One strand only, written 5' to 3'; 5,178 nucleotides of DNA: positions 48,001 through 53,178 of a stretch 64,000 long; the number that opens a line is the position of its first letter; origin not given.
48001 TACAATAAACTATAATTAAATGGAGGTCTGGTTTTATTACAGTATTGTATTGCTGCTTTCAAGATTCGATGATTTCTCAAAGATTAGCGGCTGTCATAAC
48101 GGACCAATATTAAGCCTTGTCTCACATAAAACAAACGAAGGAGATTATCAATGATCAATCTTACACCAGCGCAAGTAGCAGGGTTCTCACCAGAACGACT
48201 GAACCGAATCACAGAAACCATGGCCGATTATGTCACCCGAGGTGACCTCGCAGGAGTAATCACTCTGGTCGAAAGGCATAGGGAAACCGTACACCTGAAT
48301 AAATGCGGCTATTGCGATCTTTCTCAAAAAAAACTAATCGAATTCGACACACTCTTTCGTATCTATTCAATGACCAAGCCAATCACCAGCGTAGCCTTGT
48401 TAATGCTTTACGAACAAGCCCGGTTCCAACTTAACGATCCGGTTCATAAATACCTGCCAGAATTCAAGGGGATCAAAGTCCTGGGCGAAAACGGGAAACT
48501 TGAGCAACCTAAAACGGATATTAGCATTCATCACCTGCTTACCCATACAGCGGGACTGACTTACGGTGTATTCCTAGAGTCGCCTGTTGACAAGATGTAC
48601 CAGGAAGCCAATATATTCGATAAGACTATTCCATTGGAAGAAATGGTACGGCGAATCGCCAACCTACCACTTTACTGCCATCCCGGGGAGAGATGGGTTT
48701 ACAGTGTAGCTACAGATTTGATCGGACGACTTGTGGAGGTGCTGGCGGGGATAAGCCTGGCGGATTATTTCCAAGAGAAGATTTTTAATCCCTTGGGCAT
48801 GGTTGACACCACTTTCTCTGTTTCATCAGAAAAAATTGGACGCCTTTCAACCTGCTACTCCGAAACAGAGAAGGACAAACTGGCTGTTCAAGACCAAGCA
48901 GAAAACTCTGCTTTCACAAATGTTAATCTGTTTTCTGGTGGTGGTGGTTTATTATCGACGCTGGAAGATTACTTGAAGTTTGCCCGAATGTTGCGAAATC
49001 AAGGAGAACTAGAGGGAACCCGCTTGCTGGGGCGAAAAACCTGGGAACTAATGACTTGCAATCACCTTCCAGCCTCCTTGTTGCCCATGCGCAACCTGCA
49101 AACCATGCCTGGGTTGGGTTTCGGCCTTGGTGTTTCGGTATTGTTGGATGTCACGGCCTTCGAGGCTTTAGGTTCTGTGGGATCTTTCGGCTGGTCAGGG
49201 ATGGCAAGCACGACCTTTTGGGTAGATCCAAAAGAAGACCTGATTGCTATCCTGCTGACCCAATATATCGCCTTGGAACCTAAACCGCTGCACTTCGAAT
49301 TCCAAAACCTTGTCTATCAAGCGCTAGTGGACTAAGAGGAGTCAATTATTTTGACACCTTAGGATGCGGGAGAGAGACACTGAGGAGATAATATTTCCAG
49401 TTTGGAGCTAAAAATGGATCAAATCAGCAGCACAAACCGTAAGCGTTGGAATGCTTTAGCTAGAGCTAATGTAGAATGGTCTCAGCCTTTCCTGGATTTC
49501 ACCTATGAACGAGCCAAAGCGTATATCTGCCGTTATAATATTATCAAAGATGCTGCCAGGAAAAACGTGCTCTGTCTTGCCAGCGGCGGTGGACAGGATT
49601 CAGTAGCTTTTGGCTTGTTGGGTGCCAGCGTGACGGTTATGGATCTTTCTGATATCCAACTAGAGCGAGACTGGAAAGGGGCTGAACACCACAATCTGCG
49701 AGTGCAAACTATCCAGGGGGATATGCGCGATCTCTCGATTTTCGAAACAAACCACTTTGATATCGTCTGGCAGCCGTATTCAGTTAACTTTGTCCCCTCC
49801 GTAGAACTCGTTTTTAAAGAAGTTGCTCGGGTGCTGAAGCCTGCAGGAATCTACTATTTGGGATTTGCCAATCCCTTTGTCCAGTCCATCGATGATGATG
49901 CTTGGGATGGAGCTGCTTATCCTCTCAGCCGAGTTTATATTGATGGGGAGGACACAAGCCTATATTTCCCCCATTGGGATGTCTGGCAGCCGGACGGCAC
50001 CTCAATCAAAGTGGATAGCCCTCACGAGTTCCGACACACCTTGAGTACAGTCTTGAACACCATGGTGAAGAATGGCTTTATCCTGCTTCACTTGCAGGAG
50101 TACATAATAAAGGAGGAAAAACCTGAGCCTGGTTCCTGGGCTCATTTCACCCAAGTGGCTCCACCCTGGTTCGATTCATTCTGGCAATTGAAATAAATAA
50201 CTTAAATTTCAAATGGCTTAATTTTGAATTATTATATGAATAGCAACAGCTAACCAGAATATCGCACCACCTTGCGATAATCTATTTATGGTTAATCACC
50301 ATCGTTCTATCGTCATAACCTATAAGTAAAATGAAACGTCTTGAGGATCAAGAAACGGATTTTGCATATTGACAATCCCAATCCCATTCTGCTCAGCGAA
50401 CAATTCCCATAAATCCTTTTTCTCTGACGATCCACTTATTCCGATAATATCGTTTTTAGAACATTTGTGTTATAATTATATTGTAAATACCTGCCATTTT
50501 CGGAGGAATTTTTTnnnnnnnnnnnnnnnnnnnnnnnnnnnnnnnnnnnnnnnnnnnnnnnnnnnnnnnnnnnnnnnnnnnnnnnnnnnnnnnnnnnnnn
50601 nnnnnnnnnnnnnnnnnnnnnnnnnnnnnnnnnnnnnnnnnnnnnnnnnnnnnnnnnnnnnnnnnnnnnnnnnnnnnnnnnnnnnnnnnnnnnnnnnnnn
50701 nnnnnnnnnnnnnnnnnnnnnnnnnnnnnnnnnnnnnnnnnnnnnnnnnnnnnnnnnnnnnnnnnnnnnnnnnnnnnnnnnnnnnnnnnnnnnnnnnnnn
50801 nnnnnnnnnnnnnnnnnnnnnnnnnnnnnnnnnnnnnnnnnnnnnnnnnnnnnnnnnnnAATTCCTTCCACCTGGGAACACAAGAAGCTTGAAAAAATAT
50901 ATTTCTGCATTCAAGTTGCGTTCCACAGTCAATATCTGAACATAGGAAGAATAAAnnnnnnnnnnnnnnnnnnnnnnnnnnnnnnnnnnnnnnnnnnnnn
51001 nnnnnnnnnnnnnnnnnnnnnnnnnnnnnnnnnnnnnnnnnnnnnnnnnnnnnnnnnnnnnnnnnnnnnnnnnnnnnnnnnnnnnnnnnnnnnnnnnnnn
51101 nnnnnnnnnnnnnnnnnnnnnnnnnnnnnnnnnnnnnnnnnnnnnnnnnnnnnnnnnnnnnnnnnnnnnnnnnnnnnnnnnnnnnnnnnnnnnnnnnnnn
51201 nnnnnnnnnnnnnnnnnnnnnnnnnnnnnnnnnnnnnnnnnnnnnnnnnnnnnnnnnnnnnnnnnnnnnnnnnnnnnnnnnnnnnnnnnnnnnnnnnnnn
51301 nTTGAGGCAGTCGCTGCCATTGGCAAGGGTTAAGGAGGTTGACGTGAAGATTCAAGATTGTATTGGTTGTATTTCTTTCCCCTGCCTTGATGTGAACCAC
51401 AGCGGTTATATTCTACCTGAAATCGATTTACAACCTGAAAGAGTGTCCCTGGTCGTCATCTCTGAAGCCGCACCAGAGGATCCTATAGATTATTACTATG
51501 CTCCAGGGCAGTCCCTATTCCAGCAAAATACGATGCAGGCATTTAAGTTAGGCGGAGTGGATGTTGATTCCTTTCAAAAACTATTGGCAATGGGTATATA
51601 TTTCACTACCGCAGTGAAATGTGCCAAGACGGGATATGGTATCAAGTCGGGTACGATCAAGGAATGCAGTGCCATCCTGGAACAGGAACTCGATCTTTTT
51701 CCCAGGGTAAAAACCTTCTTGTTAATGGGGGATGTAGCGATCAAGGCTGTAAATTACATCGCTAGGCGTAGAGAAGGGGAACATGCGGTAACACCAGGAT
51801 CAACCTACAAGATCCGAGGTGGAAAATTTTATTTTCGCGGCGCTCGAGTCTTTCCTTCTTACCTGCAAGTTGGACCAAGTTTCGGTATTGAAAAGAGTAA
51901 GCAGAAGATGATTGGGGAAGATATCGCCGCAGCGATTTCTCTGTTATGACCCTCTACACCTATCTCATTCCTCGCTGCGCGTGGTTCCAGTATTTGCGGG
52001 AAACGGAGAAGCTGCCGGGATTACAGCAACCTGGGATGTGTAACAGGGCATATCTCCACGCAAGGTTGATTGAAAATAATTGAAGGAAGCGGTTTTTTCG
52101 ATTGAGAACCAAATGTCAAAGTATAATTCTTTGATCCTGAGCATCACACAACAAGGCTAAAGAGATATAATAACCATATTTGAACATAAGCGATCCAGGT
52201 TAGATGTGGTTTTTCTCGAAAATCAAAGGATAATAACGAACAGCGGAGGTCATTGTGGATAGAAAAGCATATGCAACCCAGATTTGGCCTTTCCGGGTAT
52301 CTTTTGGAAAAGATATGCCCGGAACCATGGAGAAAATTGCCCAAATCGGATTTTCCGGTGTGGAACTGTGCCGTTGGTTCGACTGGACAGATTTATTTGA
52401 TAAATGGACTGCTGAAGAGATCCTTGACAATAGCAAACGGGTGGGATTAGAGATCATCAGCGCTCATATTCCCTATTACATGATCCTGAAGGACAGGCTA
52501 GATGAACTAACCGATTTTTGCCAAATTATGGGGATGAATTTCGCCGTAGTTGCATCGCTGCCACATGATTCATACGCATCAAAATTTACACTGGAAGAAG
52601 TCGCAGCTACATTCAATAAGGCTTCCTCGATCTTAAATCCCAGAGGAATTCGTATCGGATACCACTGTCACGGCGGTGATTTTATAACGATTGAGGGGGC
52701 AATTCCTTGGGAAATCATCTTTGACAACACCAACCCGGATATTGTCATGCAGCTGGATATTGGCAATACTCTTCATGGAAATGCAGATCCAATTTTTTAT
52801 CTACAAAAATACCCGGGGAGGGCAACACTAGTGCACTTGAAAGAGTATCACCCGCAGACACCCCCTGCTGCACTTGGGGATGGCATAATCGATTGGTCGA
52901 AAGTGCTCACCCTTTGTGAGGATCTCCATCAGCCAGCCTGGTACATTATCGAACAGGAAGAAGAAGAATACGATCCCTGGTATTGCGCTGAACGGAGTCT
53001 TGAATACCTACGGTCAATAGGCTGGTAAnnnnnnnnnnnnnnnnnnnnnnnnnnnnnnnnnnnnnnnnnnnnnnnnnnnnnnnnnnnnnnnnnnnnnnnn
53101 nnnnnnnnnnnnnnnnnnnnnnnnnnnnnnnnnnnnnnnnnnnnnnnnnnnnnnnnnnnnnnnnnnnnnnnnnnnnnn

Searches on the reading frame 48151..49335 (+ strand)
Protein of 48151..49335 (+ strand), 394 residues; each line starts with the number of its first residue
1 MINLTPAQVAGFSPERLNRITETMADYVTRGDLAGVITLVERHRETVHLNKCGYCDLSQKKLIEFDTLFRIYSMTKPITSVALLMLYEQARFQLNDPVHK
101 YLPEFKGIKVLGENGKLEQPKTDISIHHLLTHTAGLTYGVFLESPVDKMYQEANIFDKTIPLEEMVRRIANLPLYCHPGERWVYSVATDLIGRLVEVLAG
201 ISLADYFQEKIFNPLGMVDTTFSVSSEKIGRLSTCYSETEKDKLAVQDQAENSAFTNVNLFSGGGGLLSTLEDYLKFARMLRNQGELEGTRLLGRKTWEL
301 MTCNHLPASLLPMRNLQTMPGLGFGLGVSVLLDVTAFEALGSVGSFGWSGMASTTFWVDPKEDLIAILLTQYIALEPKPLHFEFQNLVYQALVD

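Call 27: search_protein_families(library=pfam, proteins=[window:48151-49335:+])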
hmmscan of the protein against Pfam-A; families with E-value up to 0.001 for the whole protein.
window:48151-49335:+ (394 aa): 1 family
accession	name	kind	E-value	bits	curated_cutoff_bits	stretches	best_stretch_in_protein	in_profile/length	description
PF00144.29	Beta-lactamase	-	1.1e-65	222.5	27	1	22-371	3-309/329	Beta-lactamase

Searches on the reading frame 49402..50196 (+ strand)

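Call 27: search_protein_families(library=pfam, proteins=[window:49402-50196:+])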
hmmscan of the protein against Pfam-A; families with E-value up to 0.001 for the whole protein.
window:49402-50196:+ (264 aa): 6 families
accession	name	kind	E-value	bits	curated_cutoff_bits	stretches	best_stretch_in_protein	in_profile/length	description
PF08241.18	Methyltransf_11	-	6.9e-16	59.1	21.2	1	57-152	1-94/95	Methyltransferase domain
PF13649.12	Methyltransf_25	-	1.2e-13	51.9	27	1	56-149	1-97/97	Methyltransferase domain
PF13847.12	Methyltransf_31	-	2.8e-08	34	27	1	54-153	5-109/145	Methyltransferase domain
PF08242.18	Methyltransf_12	-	1.5e-05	26.1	30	1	60-150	4-97/98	Methyltransferase domain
PF01209.24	Ubie_methyltran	-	3.9e-05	23.5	20.1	1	54-160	49-159/233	ubiE/COQ5 methyltransferase family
PF13489.12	Methyltransf_23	-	0.00012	22.3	27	1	50-214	20-154/164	Methyltransferase domain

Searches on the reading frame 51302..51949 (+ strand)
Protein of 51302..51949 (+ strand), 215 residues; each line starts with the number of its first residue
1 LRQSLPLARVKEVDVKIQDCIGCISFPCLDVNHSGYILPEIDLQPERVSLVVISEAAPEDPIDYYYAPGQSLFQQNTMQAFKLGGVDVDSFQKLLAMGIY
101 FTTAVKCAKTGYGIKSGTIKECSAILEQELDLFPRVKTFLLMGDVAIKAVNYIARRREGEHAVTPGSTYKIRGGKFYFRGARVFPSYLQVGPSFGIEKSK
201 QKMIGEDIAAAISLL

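Call 28: search_protein_families(library=pfam, proteins=[window:51302-51949:+])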
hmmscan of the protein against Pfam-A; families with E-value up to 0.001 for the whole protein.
window:51302-51949:+ (215 aa): 1 family
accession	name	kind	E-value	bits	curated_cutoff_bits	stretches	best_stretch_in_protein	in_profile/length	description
PF03167.25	UDG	-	2.7e-05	24.7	24.3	1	48-187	8-116/141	Uracil DNA glycosylase superfamily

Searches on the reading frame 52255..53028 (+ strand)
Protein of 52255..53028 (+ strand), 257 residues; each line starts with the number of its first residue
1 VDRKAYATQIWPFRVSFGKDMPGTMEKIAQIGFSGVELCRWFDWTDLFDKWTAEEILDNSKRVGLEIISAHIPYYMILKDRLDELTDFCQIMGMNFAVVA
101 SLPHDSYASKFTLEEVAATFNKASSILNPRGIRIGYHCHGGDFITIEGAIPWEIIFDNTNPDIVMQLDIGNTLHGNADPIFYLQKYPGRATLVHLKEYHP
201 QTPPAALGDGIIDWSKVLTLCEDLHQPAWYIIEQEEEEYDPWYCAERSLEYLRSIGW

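Call 28: search_protein_families(library=pfam, proteins=[window:52255-53028:+])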
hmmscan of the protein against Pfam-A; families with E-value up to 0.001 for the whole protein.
window:52255-53028:+ (257 aa): 1 family
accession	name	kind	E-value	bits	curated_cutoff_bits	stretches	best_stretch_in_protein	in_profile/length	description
PF01261.30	AP_endonuc_2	-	6.2e-16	59.3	31.1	1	26-254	2-248/249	Xylose isomerase-like TIM barrel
